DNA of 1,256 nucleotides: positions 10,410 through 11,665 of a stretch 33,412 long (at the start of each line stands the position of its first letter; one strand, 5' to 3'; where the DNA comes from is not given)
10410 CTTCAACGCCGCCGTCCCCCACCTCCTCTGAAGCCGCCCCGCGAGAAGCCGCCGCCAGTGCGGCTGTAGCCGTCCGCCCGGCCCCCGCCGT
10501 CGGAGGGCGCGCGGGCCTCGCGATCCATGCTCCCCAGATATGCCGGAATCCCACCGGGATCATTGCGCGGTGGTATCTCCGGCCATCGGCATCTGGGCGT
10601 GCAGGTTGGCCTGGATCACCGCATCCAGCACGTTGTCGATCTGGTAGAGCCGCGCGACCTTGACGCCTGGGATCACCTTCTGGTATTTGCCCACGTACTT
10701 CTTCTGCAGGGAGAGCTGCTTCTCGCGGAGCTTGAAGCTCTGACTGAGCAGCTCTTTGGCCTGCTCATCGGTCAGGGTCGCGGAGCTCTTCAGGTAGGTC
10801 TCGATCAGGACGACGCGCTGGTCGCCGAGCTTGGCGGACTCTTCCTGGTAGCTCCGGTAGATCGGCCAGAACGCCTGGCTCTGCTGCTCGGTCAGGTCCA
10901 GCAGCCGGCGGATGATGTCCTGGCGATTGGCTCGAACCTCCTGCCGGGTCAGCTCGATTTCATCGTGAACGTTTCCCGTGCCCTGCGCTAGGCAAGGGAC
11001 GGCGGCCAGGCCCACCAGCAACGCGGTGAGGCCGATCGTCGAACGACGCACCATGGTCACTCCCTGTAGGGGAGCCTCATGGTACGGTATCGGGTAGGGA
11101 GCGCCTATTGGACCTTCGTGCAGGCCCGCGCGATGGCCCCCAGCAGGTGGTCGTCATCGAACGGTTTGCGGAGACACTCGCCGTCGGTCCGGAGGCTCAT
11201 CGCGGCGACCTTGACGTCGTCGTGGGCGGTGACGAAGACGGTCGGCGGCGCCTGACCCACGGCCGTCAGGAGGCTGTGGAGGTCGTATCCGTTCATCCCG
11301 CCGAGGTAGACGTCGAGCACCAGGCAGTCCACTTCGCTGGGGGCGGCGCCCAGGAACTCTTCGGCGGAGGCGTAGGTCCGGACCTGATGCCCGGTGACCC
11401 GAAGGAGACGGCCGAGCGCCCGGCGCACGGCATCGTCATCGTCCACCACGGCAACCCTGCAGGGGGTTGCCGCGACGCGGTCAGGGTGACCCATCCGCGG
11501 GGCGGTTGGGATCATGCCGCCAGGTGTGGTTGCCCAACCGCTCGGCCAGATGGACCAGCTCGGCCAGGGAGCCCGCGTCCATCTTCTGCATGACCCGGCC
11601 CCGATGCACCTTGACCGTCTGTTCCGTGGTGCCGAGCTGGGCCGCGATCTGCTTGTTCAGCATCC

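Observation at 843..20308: Recurrent near-palindromic box (about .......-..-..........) upstream of almost every envelope gene: candidate undescribed regulon signal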

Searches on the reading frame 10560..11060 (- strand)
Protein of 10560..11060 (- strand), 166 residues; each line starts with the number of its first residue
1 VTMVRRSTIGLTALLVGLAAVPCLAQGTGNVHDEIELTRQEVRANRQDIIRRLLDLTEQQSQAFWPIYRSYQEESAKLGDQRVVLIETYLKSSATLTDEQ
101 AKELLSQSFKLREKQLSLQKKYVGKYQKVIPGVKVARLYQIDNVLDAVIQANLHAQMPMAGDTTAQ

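Call 8: search_protein_families(library=pfam, proteins=[window:10560-11060:-], max_evalue=0.01)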
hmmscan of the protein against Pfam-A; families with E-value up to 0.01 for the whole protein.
window:10560-11060:- (166 aa): 0 families

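Call 44: search_protein_families(library=pfam, proteins=[window:10560-11054:-], max_evalue=0.01)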
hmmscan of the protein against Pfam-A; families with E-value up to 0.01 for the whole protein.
window:10560-11054:- (164 aa): 0 families

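Call 61: search_solved_structures(query=window:10560-11054:-, max_evalue=10)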
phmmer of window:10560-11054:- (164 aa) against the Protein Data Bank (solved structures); distinct sequences matched with E-value up to 10: 1.
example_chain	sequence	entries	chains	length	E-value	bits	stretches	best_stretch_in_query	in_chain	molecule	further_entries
4psl_A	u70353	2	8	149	0.19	15.4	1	24-117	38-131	ssDNA binding protein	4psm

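Call 62: search_protein_families(library=ncbifam, proteins=[window:10560-11054:-], max_evalue=1)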
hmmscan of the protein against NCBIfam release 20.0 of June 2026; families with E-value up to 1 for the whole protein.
window:10560-11054:- (164 aa): 1 family
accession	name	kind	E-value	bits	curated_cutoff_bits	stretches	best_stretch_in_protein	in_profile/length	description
NF008389.0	PRK11187.1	equivalog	0.081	12.9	185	1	45-142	26-111/182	replication initiation negative regulator SeqA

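Call 76: find_homologous_proteins(query=window:10560-11054:-, max_evalue=0.00001)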
Query window:10560-11054:- (164 aa): 79 proteins with E <= 0.00001 among 158 candidates.
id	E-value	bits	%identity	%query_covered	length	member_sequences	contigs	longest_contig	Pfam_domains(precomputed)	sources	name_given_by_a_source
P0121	3.9e-95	334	96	100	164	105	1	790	-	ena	-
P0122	8.2e-92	323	100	94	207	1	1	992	-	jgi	-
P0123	2.7e-91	321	96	99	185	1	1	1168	-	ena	-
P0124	1.5e-89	316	90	100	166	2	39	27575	-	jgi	jgi:hypothetical protein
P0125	1.8e-89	315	90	100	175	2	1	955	-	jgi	jgi:hypothetical protein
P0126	3.2e-89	315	90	100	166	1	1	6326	-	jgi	jgi:hypothetical protein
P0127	3.5e-87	308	87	100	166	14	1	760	-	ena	-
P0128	1.6e-86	306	86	100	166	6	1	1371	-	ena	-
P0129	2.6e-86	305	87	100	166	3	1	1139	-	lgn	-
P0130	5.9e-86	304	86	100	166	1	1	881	-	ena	-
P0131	3.6e-85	301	85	100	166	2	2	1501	-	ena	-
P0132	3.3e-80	285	86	100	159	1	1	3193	-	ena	-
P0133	9.1e-59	216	62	98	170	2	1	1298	-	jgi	jgi:hypothetical protein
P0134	8.1e-58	213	62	98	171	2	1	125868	-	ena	-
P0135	8.1e-58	213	65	97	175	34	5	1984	-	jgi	jgi:hypothetical protein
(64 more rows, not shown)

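Call 82: predict_structure(alignment_id=A1)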
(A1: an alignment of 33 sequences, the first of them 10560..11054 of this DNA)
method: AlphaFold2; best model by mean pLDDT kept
length: 164 residues; sequences in the alignment: 33
mean_pLDDT: 78.5   pTM: 0.72
mean pLDDT of the five models: 78.5, 78.1, 77.7, 77.8, 76.5
residues with pLDDT >= 90: 67; 70-90: 61; 50-70: 8; < 50: 28
segments of 3 or more residues with pLDDT < 50: 1-27
pLDDT, mean of each block of 10 residues (from residue 1): 38 40 48 71 82 93 96 91 87 89 94 96 97 93 79 72 53
secondary structure, 60 per line:
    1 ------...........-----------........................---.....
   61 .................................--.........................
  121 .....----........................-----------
elements in order: H7-17 H29-52 H56-93 H96-125 H130-153

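Call 85: fold_search(model_id=the predicted structure, library=pdb)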
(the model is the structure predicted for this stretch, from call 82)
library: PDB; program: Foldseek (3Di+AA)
matches with E <= 10: 249; with E <= 0.001: 0
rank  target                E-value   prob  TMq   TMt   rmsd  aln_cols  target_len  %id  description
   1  4tql_A                6.9e-01  0.35  0.32  0.25  22.8       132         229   16  Computationally designed three helix bundle (released 2014-10-15)
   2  9jz0_0                8.2e-01  0.28  0.29  0.38  19.5       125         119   16  portal-tail complex of DNA-ejected T7 (released 2024-12-11)
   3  8e4g_a                1.1e+00  0.21  0.29  0.36  21.5       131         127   15  Remodeling of the bacteriophage T7 during initial infection (released 2023-09-27)
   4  6r2g_A                1.1e+00  0.09  0.20  0.21  16.0       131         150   20  Crystal structure of a single-chain protein mimetic of the gp41 NHR trimer in complex with the synthetic CHR peptide C (released 2019-07-10)
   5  3mtt                  1.2e+00  0.14  0.25  0.25  23.6       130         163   11  Crystal structure of iSH2 domain of human p85beta, Northeast Structural Genomics Consortium Target HR5531C (released 2010-05-19)
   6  5mto_A                1.3e+00  0.30  0.30  0.44  12.1       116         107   17  N-terminal domain of the human tumor suppressor ING5 C19S mutant (released 2018-02-28)
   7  8auw_C                1.3e+00  0.30  0.34  0.35  15.7       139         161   12  Cryo-EM structure of human BIRC6 in complex with SMAC. (released 2023-02-15)
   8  4ilo_A                1.3e+00  0.28  0.33  0.24  23.6       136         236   15  2.12A resolution structure of CT398 from Chlamydia trachomatis (released 2014-01-01)
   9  8e0m_K                1.4e+00  0.09  0.24  0.24  17.4       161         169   16  Homotrimeric variant of tcTRP9, BGL15 (released 2023-04-12)
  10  3nyl                  1.4e+00  0.35  0.42  0.36  13.1       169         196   12  The X-ray structure of an antiparallel dimer of the human amyloid precursor protein E2 domain (released 2011-07-13)
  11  9fed                  1.5e+00  0.06  0.18  0.18  12.4       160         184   19  Single-chain chimeric protein mimicking the interaction between HR1 and HR2 in HIV gp41 (released 2025-05-28)
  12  4tql_B                1.6e+00  0.16  0.32  0.24  31.4       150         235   18  Computationally designed three helix bundle (released 2014-10-15)
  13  3l4q_C                1.6e+00  0.06  0.18  0.18  21.9       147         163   12  Structural insights into phosphoinositide 3-kinase activation by the influenza A virus NS1 protein (released 2010-02-02)
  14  3na7                  1.7e+00  0.12  0.27  0.20  28.7       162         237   12  2.2 Angstrom Structure of the HP0958 Protein from Helicobacter pylori CCUG 17874 (released 2010-09-22)
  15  7tad_C                1.8e+00  0.60  0.43  0.35   6.5       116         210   16  CryoEM structure of the (NPR1)2-(TGA3)2 complex (released 2022-03-16)
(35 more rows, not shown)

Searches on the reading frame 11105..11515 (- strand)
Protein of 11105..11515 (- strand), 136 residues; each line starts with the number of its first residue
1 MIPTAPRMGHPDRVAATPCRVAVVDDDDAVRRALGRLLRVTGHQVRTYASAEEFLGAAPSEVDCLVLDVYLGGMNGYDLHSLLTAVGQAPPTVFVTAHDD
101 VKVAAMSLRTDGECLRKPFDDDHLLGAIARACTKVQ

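Call 8: search_protein_families(library=pfam, proteins=[window:11105-11515:-], max_evalue=0.01)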
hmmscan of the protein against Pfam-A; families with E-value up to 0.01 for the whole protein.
window:11105-11515:- (136 aa): 1 family
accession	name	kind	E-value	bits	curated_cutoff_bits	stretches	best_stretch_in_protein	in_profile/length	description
PF00072.30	Response_reg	-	9.3e-19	68.1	30.2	1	21-128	1-110/111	Response regulator receiver domain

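Call 62: search_protein_families(library=ncbifam, proteins=[window:11105-11515:-], max_evalue=1)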
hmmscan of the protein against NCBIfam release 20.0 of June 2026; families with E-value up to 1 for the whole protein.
window:11105-11515:- (136 aa): 71 families (the best 25 are shown)
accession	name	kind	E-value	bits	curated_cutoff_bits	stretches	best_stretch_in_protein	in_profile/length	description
NF006900.1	PRK09390.1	equivalog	8.9e-25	87.4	255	1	20-134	6-122/203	response regulator FixJ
TIGR01818.1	ntrC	equivalog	9.8e-14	51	558.6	1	21-134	1-116/463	nitrogen regulation protein NR(I)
NF040749.1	tetrathio_RR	equivalog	1.1e-12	48.1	290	1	22-134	3-117/191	tetrathionate respiration response regulator TtrR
NF053854.1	RespRegPhoBBctds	equivalog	2.5e-12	46.6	270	1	22-120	2-103/225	two-component system response regulator PhoB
NF008176.1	PRK10923.1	equivalog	4.4e-12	45.3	620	1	20-134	5-121/469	nitrogen regulation protein NR(I)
NF047793.1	ResRegPgtA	equivalog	4.9e-11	42.1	650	1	19-133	6-122/414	two-component system response regulator PgtA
NF051870.1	NAssimRespRegNtrX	equivalog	2.9e-10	39.6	600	1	21-132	4-119/452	nitrogen assimilation response regulator NtrX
NF008469.0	PRK11361.1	equivalog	8e-10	38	714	1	19-131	5-119/461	acetoacetate metabolism transcriptional regulator AtoC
NF045944.1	ResRegRpaBCyano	equivalog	1.2e-09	37.9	330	1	23-125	2-105/229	response regulator transcription factor RpaB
NF007005.1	PRK09468.1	equivalog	3.9e-09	36.3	331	1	20-128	5-115/237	osmolarity response regulator transcription factor OmpR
NF011695.0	PRK15115.1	equivalog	6.2e-09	35.1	763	1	16-133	4-123/445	two-component system response regulator GlrR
NF041832.1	near_NosP_CTERM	subfamily_domain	1.3e-08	34.4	400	1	16-120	249-358/370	NahK/ErcS family hybrid sensor histidine kinase/response regulator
NF046022.1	RespRegCpdRBruc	equivalog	2.1e-08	34.2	180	1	20-130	3-115/120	cell cycle two-component system response regulator CpdR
NF040689.1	MtrAB_MtrA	equivalog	3.6e-08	33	300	1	22-128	2-109/219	MtrAB system response regulator MtrA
NF041733.1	resp_reg_CseB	equivalog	3.8e-08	33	350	1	20-128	2-111/228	two-component system response regulator CseB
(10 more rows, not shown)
